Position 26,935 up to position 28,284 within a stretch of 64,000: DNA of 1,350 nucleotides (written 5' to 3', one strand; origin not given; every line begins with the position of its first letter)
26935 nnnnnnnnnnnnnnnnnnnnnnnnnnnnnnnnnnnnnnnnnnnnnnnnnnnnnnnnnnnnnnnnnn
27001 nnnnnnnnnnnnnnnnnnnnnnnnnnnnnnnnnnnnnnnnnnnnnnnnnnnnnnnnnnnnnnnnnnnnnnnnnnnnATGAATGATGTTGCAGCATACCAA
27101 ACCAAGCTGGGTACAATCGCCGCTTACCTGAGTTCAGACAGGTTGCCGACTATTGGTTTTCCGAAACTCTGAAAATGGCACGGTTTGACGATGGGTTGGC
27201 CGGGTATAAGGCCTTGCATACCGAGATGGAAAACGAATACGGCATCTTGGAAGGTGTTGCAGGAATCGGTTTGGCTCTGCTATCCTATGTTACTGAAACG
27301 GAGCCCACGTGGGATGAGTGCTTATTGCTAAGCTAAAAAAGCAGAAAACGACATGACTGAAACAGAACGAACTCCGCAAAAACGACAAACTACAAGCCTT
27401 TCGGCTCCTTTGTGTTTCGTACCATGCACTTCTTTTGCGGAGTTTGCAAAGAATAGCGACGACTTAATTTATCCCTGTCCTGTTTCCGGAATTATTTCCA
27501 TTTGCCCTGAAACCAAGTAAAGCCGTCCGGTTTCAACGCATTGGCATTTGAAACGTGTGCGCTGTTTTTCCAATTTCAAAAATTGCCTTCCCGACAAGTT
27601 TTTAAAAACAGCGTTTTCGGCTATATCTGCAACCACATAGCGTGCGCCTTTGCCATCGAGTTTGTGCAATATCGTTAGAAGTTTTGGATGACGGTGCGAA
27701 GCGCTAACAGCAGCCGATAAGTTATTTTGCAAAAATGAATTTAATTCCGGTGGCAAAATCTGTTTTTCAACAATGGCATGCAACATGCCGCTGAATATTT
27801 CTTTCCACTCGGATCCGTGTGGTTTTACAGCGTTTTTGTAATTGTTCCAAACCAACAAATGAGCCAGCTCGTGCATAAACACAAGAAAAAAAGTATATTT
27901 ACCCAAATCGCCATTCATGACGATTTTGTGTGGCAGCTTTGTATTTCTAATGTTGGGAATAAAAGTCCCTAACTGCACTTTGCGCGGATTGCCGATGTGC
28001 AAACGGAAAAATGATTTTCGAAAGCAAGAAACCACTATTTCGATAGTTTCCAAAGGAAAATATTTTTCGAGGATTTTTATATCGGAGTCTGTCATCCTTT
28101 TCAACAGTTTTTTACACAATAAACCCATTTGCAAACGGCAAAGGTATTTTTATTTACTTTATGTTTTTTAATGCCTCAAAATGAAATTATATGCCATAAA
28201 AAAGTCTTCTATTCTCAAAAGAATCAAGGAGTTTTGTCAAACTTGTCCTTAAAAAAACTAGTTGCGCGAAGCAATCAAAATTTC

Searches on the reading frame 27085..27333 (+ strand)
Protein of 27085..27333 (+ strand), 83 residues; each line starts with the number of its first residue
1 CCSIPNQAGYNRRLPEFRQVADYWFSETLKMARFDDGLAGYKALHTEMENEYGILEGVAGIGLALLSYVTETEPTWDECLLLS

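Call 38: find_related_loci(query=window:27085-27333:+, collection=metagenome_contigs, flank=10000)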
Query seq(83 aa) (83 aa) in metagenome_contigs; peptide patterns used: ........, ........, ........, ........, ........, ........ (x = any residue, [..] = any of these).
359 stretches matched a pattern; 18 encode a relative of the query (tblastn E <= 1e-3); 17 distinct loci.
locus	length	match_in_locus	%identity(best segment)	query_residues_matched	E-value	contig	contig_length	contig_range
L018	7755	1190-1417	70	10-83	6e-34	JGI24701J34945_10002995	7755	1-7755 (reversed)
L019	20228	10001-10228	70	10-83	6e-34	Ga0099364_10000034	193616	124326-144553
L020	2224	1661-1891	65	10-83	1e-31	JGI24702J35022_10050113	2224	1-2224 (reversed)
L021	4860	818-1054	61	10-83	5e-31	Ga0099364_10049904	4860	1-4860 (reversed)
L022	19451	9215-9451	61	10-83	3e-30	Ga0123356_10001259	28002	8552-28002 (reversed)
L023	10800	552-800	61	10-83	1e-29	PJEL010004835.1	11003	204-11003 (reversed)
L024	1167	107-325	60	14-83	4e-26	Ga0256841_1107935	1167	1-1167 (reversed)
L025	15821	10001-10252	51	4-83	4e-25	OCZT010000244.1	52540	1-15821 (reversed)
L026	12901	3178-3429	55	4-83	1e-24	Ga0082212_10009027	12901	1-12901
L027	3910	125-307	66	27-83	4e-23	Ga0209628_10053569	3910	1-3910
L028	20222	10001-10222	59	10-78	2e-20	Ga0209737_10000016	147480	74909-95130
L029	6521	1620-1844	49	14-83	5e-19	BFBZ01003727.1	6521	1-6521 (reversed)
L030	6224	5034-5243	49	15-82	2e-16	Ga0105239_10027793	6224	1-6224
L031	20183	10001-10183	49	24-82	2e-15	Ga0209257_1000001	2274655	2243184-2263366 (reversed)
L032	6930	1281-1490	40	17-83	8e-15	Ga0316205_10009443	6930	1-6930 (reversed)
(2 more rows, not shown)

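Call 60: search_protein_families(library=pfam, proteins=[window:27085-27333:+, L019:9053-10228:+, L019:10243-12510:+, L019:13439-15754:+, L019:16202-17503:+, L019:6869-9037:+, L022:9482-11956:+], max_evalue=0.01)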
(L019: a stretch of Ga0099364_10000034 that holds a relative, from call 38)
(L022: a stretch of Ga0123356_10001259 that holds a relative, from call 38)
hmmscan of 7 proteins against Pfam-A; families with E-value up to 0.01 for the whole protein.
seq(83 aa): 1 family
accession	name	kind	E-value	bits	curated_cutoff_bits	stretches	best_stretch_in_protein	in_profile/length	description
PF05147.19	LANC_like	-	8.3e-06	25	23.2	1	43-81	313-350/350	Lanthionine synthetase C-like protein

L019:9053-10228:+ (392 aa): 1 family
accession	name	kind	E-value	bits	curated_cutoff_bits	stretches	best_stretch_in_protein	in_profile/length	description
PF05147.19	LANC_like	-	2.4e-39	135.4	23.2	1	19-390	3-350/350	Lanthionine synthetase C-like protein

L019:10243-12510:+ (756 aa): 1 family
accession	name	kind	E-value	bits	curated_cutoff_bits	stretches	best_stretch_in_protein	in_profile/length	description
PF04738.18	Lant_dehydr_N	-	7.2e-150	500.7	28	1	48-709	2-649/649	Lantibiotic dehydratase, N terminus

L019:13439-15754:+ (772 aa): 7 families
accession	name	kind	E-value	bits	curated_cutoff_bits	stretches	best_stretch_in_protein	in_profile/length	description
PF03412.21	Peptidase_C39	-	1.1e-35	122.7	22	1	4-98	2-98/133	Peptidase C39 family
PF00664.28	ABC_membrane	-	1e-30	107.8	28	1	218-483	5-273/274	ABC transporter transmembrane region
PF00005.33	ABC_tran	-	3.1e-28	99.5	25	1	548-697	1-137/137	ABC transporter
PF02463.25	SMC_N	-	6.7e-09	35.9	40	1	669-739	137-211/220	RecF/RecN/SMC N terminal domain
PF13401.12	AAA_22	-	0.0005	20.8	27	1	561-716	8-109/130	AAA domain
PF13555.12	AAA_29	-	0.0052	16.9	27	0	554-575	18-39/61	P-loop containing region of AAA domain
PF09778.15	Guanylate_cyc_2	-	0.0061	16.4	28.1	0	5-41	2-39/212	Guanylylate cyclase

L019:16202-17503:+ (434 aa): 3 families
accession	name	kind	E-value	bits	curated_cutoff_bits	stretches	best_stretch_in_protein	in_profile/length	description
PF13437.12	HlyD_3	-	3.8e-15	57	22.2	1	291-392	2-96/106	HlyD family secretion protein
PF16576.10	HlyD_D23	-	8.7e-09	35.4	30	1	277-357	97-174/214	Barrel-sandwich domain of CusB or HlyD membrane-fusion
PF13533.13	Biotin_lipoyl_2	-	0.0034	17.6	29.8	1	69-98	3-32/32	Biotin-lipoyl like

L019:6869-9037:+ (723 aa): 1 family
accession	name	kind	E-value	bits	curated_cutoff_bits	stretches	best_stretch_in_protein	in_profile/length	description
PF03572.23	Peptidase_S41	-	1.9e-08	34.5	24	1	614-696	85-165/165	Peptidase family S41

L022:9482-11956:+ (825 aa): 1 family
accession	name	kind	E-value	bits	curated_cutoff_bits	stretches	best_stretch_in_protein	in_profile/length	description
PF04738.18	Lant_dehydr_N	-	2.6e-151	505.4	28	2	343-778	227-649/649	Lantibiotic dehydratase, N terminus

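Call 67: search_protein_families(library=pfam, proteins=[L022:2586-4445:+, L028:11761-14055:+, L028:10338-11489:-, L028:7511-8524:+, L028:8582-9004:+, L028:9059-10237:+], max_evalue=0.001)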
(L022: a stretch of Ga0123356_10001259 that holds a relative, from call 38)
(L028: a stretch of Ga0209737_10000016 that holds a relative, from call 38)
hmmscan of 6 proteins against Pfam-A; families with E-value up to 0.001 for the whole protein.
L022:2586-4445:+ (620 aa): 2 families
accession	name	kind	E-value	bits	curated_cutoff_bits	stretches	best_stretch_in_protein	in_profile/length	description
PF04055.27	Radical_SAM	-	5.1e-15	56.5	29.5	1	269-430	4-165/166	Radical SAM superfamily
PF02310.24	B12-binding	-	0.00068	19.9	32.1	0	146-196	69-119/121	B12 binding domain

L028:11761-14055:+ (765 aa): 2 families
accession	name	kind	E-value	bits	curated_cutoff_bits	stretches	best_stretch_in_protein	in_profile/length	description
PF00912.28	Transgly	-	1e-56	191.6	27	1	74-252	2-177/178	Transglycosylase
PF00905.27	Transpeptidase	-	1.5e-21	77.4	22.1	1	437-680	3-269/299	Penicillin binding protein transpeptidase domain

L028:10338-11489:- (383 aa): 1 family
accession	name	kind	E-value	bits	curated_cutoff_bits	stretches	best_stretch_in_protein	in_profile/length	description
PF13177.12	DNA_pol3_delta2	-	1.4e-39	136.1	27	1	9-210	3-160/161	DNA polymerase III, delta subunit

L028:7511-8524:+ (338 aa): 2 families
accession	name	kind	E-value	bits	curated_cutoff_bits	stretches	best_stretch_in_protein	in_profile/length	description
PF03781.23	FGE-sulfatase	-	3.4e-49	168.2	23.3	1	118-336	2-254/255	Sulfatase-modifying factor enzyme 1-like domain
PF02368.24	Big_2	-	7.5e-14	51.9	22.8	1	27-112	2-79/79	Bacterial Ig-like domain (group 2)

L028:8582-9004:+ (141 aa): 0 families

L028:9059-10237:+ (393 aa): 1 family
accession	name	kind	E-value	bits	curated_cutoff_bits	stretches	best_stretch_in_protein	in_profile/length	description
PF05147.19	LANC_like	-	2.3e-38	132.1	23.2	1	21-391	6-350/350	Lanthionine synthetase C-like protein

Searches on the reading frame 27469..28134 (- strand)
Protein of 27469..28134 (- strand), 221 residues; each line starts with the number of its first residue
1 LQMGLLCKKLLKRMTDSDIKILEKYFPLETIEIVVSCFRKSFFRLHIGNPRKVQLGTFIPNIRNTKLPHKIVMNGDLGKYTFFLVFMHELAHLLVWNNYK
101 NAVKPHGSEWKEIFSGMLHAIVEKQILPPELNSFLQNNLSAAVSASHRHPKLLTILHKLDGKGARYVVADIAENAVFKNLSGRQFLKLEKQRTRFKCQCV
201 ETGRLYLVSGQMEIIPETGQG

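Call 5: search_protein_families(library=ncbifam, proteins=[window:27469-28134:-], max_evalue=1)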
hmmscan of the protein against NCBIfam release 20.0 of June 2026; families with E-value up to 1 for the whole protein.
window:27469-28134:- (221 aa): 1 family
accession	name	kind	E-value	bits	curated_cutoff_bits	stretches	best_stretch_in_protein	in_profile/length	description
NF003421.0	PRK04860.1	equivalog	2.5e-08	33.7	175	1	85-119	75-108/170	SprT family zinc-dependent metalloprotease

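Call 6: search_protein_families(library=pfam, proteins=[window:27469-28134:-], max_evalue=1)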
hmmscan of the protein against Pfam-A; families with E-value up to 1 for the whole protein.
window:27469-28134:- (221 aa): 2 families
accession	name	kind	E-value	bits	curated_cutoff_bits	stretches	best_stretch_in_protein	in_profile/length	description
PF10263.15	SprT-like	-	6.9e-06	26.3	25.6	1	84-115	63-93/108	SprT-like family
PF11667.14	DUF3267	-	0.15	12.9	27.1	1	82-125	2-43/108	Putative zincin peptidase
